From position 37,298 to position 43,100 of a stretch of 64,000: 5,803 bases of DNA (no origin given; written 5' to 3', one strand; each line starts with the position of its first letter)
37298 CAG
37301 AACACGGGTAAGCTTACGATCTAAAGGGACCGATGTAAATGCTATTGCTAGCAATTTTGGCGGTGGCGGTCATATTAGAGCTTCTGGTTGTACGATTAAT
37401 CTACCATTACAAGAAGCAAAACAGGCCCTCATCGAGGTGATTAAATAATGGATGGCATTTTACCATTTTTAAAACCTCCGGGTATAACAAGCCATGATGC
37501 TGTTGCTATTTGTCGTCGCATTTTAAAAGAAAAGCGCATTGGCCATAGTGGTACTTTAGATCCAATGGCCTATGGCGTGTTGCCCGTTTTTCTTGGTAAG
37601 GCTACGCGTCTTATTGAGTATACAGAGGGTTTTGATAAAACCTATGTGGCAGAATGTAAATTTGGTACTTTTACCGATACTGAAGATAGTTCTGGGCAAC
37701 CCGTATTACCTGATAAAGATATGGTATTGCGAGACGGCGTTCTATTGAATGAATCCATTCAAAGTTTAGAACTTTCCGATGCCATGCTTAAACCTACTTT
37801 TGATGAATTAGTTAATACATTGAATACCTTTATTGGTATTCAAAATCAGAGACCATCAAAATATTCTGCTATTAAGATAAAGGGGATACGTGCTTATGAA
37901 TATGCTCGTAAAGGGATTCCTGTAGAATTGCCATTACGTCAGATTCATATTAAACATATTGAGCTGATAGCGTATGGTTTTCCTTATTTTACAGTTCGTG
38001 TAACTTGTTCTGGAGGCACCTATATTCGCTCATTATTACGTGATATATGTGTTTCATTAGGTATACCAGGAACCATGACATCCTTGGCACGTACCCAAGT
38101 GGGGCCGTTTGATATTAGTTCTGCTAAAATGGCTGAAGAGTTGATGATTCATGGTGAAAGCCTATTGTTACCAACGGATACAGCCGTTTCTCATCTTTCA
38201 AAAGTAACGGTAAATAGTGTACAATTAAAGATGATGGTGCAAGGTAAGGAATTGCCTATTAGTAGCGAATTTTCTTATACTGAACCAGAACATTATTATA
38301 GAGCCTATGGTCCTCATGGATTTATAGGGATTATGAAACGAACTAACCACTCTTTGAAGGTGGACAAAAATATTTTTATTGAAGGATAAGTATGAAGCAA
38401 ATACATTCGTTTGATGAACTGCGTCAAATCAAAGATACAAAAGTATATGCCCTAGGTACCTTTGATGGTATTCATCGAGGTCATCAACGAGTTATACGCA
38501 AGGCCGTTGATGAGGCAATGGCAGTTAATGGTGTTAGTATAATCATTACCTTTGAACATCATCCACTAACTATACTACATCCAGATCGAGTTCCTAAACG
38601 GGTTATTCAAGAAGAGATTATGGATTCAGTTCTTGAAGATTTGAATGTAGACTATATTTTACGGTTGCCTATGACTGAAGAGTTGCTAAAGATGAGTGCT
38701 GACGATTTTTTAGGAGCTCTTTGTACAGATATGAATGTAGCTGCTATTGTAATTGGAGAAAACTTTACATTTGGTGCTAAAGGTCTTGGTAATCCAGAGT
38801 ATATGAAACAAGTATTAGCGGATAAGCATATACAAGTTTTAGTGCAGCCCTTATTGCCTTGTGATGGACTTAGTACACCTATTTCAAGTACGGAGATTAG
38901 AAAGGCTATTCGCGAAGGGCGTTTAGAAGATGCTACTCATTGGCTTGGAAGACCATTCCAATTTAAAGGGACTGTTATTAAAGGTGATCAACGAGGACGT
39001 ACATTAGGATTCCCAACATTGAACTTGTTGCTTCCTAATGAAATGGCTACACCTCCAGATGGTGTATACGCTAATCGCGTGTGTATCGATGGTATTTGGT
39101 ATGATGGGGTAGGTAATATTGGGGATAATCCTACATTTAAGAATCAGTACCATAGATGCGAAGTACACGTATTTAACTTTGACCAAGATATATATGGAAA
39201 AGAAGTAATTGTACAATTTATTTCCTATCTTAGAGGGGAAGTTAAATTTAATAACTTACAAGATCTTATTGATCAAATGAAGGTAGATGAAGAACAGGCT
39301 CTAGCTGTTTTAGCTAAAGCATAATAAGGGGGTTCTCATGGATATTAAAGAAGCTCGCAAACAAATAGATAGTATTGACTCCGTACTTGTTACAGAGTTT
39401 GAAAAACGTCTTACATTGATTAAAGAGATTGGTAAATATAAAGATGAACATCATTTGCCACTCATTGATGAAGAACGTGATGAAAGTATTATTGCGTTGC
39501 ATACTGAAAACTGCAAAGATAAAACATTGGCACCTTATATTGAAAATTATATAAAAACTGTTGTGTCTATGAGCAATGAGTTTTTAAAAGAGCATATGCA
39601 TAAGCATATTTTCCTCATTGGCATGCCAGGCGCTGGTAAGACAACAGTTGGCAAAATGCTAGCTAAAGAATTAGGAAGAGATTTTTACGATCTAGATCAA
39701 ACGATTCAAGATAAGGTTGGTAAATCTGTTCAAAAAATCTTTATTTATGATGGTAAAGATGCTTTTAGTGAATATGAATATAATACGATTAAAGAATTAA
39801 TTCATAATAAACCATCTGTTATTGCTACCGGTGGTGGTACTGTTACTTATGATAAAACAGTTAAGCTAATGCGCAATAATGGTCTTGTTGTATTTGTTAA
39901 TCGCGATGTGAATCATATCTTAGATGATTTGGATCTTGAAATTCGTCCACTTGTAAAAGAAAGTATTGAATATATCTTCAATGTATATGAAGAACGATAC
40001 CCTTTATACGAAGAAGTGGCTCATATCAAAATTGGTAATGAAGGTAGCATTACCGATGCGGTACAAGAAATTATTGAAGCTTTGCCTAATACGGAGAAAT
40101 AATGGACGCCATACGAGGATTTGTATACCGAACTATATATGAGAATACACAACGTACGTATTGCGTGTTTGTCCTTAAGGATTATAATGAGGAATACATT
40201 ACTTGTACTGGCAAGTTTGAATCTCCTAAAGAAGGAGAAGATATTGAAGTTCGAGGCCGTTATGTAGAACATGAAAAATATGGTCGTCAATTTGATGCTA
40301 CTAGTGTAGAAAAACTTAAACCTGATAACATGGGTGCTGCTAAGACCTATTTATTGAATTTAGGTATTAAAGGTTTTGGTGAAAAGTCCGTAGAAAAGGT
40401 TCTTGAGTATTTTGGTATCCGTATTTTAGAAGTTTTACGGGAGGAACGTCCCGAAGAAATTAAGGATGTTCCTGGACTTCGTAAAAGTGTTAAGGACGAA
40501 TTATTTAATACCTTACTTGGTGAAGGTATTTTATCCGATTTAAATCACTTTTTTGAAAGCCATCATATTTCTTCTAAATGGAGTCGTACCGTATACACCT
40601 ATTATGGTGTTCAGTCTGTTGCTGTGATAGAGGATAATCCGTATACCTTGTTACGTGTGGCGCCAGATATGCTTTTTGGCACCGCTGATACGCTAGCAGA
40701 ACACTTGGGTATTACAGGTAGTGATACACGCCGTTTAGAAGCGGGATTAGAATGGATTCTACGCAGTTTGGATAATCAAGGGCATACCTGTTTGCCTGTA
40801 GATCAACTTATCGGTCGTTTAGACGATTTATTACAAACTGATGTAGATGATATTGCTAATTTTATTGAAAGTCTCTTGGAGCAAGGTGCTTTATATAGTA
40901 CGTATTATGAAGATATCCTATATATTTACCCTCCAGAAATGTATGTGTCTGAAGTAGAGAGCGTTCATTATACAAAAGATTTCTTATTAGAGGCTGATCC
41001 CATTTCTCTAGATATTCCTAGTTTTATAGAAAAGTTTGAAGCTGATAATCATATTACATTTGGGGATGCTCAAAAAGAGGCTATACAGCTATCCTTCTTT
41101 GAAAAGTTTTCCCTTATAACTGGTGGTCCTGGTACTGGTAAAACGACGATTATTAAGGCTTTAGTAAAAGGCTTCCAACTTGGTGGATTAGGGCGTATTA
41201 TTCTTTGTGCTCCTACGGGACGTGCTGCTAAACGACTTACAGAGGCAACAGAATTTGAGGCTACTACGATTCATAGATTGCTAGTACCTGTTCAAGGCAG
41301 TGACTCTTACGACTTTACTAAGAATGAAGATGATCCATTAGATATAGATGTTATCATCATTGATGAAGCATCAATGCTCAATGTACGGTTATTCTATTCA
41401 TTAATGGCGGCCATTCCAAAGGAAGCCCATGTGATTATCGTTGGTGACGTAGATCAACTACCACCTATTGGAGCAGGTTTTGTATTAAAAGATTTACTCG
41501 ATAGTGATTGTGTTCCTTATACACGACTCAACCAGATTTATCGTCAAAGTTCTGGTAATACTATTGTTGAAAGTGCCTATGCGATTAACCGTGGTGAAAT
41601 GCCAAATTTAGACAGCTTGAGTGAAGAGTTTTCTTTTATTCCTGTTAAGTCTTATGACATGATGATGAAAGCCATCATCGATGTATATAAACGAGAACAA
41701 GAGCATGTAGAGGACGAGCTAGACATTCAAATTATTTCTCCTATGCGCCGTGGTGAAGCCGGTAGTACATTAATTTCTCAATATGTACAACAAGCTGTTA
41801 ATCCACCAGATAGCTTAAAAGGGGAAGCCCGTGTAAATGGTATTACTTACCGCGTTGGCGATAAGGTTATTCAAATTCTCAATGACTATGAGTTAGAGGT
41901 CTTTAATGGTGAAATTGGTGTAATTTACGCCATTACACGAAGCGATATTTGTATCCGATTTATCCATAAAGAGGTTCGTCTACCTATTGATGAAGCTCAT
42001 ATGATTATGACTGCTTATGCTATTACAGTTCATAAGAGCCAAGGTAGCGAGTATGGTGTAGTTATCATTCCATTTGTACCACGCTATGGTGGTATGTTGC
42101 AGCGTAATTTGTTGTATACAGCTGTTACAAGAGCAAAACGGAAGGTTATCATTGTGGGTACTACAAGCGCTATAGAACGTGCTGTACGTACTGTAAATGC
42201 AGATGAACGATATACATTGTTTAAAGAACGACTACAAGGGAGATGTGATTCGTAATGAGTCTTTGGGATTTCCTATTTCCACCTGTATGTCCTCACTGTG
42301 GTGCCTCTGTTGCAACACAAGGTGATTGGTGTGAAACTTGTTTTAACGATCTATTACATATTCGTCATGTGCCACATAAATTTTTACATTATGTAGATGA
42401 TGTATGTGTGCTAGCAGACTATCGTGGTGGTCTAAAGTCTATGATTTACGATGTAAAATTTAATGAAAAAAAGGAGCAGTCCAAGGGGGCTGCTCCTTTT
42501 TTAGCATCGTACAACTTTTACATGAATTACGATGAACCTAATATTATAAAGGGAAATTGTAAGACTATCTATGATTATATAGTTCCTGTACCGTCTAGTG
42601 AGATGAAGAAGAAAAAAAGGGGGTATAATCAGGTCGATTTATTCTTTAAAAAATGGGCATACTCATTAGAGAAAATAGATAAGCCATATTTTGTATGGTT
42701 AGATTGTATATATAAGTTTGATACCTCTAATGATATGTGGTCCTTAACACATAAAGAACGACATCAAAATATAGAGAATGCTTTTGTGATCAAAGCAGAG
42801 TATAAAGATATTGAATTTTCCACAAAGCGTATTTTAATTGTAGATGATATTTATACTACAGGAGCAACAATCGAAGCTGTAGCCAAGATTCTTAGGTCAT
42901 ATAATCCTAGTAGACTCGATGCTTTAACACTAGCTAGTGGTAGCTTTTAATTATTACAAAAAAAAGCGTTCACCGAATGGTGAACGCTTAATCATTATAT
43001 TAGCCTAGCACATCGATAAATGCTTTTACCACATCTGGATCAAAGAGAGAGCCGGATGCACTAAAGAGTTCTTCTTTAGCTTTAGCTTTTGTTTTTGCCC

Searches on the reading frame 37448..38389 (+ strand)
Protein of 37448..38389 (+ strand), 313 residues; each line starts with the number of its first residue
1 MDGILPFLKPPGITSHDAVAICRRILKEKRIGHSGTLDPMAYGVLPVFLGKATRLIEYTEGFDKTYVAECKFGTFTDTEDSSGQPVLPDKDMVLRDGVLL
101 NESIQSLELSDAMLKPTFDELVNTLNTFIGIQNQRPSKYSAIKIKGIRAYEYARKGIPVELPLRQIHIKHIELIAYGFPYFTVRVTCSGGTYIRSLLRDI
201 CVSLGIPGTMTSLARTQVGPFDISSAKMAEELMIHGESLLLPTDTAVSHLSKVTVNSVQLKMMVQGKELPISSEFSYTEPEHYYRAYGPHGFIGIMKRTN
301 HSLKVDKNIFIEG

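Call 43: search_protein_families(library=pfam, proteins=[window:37448-38389:+], max_evalue=0.00001)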
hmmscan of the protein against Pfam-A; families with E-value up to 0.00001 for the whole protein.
window:37448-38389:+ (313 aa): 2 families
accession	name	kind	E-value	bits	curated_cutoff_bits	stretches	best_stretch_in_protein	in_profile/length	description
PF01509.24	TruB_N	-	2.8e-46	158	27.3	2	23-86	1-64/149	TruB family pseudouridylate synthase (N terminal domain)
PF16198.10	TruB_C_2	-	6.3e-06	26.7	29.3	0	194-233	1-40/66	tRNA pseudouridylate synthase B C-terminal domain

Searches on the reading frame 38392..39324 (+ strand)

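Call 43: search_protein_families(library=pfam, proteins=[window:38392-39324:+], max_evalue=0.00001)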
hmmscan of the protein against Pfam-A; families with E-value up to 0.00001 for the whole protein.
window:38392-39324:+ (310 aa): 2 families
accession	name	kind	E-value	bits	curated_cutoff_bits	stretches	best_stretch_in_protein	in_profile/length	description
PF01687.23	Flavokinase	-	7.1e-43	146.2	19.6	1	185-306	1-123/124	Riboflavin kinase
PF06574.18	FAD_syn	-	5.1e-34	117.8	27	1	13-167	4-157/158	FAD synthetase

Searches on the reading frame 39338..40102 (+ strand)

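Call 43: search_protein_families(library=pfam, proteins=[window:39338-40102:+], max_evalue=0.00001)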
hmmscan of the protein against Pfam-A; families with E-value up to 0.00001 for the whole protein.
window:39338-40102:+ (254 aa): 4 families
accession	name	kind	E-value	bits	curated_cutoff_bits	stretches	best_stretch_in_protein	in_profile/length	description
PF01202.28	SKI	-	2.8e-39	135.2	22.1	1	97-249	1-158/159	Shikimate kinase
PF01817.26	CM_2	-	6.5e-16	58.8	27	1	7-81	2-77/80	Chorismate mutase type II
PF13238.12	AAA_18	-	7.3e-06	26.9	29.4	0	91-129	1-30/128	AAA domain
PF20720.3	nSTAND3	-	8.4e-06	26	27.2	0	87-149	16-81/155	Novel STAND NTPase 3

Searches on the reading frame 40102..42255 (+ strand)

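Call 6: search_protein_families(library=pfam, proteins=[window:40102-42255:+])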
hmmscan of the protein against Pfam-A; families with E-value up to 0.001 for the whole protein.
window:40102-42255:+ (717 aa): 13 families
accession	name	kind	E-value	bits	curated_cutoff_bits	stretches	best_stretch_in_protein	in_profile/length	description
PF13245.12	AAA_19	-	3.7e-40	137.6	25.1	1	324-457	1-133/134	AAA domain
PF13604.12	AAA_30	-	1.7e-37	129.5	27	1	322-506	4-180/191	AAA domain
PF23139.1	OB_YrrC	-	4.9e-21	74.9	27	1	1-74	1-76/76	ATP-dependent DNA helicase YrrC, OB-fold domain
PF14490.11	HHH_RecD2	-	1.7e-19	70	27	1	146-230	7-92/92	ATP-dependent RecD2 DNA helicase HHH domain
PF13538.12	UvrD_C_2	-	8.5e-19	67.6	27.4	1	638-685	2-52/52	UvrD-like helicase C-terminal domain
PF18335.7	SH3_13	-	1.7e-16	60.2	41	1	560-615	3-58/65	ATP-dependent RecD-like DNA helicase SH3 domain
PF01443.25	Viral_helicase1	-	1.2e-12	48.6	21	2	338-456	2-100/228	Viral superfamily 1 RNA helicase core domain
PF13086.12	AAA_11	-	1.4e-12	48.4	27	2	322-377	4-66/257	AAA domain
PF05127.21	NAT10_TcmA_helicase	-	7.8e-06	26.3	22.7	1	339-438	2-113/176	RNA cytidine acetyltransferase NAT10/TcmA, helicase domain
PF00580.27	UvrD-helicase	-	2.7e-05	24.4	23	0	322-380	3-62/271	UvrD/REP helicase N-terminal domain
PF05970.20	PIF1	-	0.00025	21.1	25.9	1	337-456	25-155/223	PIF1-like helicase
PF02562.22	PhoH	-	0.00046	20.2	27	0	323-382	8-68/205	PhoH-like protein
PF13401.12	AAA_22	-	0.00074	20.3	27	0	335-434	6-104/130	AAA domain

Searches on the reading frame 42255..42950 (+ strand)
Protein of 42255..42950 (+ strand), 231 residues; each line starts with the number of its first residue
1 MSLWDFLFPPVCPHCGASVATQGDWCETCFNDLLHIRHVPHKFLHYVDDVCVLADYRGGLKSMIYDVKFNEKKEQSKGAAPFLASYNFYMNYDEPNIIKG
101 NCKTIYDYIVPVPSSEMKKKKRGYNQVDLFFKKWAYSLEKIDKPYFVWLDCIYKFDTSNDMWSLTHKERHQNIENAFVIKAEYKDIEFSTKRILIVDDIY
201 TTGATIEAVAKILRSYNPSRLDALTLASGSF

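Call 6: search_protein_families(library=pfam, proteins=[window:42255-42950:+])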
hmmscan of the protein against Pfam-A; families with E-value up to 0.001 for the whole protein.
window:42255-42950:+ (231 aa): 2 families
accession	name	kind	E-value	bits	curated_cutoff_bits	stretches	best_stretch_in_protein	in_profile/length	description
PF18912.6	DZR_2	-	3.8e-08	33.5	27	1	3-36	1-34/56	Double zinc ribbon domain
PF00156.33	Pribosyltran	-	5.5e-08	32.7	26.3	1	179-227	75-124/158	Phosphoribosyl transferase domain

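Call 70: search_protein_families(library=ncbifam, proteins=[window:42255-42950:+], max_evalue=0.00001)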
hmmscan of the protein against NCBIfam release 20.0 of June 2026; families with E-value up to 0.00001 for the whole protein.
window:42255-42950:+ (231 aa): 3 families
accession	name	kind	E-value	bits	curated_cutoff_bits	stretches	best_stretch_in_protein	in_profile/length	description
TIGR00201.1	comF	subfamily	4.4e-24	85.5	233.55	1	12-227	1-189/190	ComF family protein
NF008616.0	PRK11595.1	equivalog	2.1e-15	56.9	304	1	10-214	35-211/227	DNA utilization protein GntX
TIGR01203.1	HGPRTase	equivalog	2.5e-06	27.4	150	1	174-226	71-121/167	hypoxanthine phosphoribosyltransferase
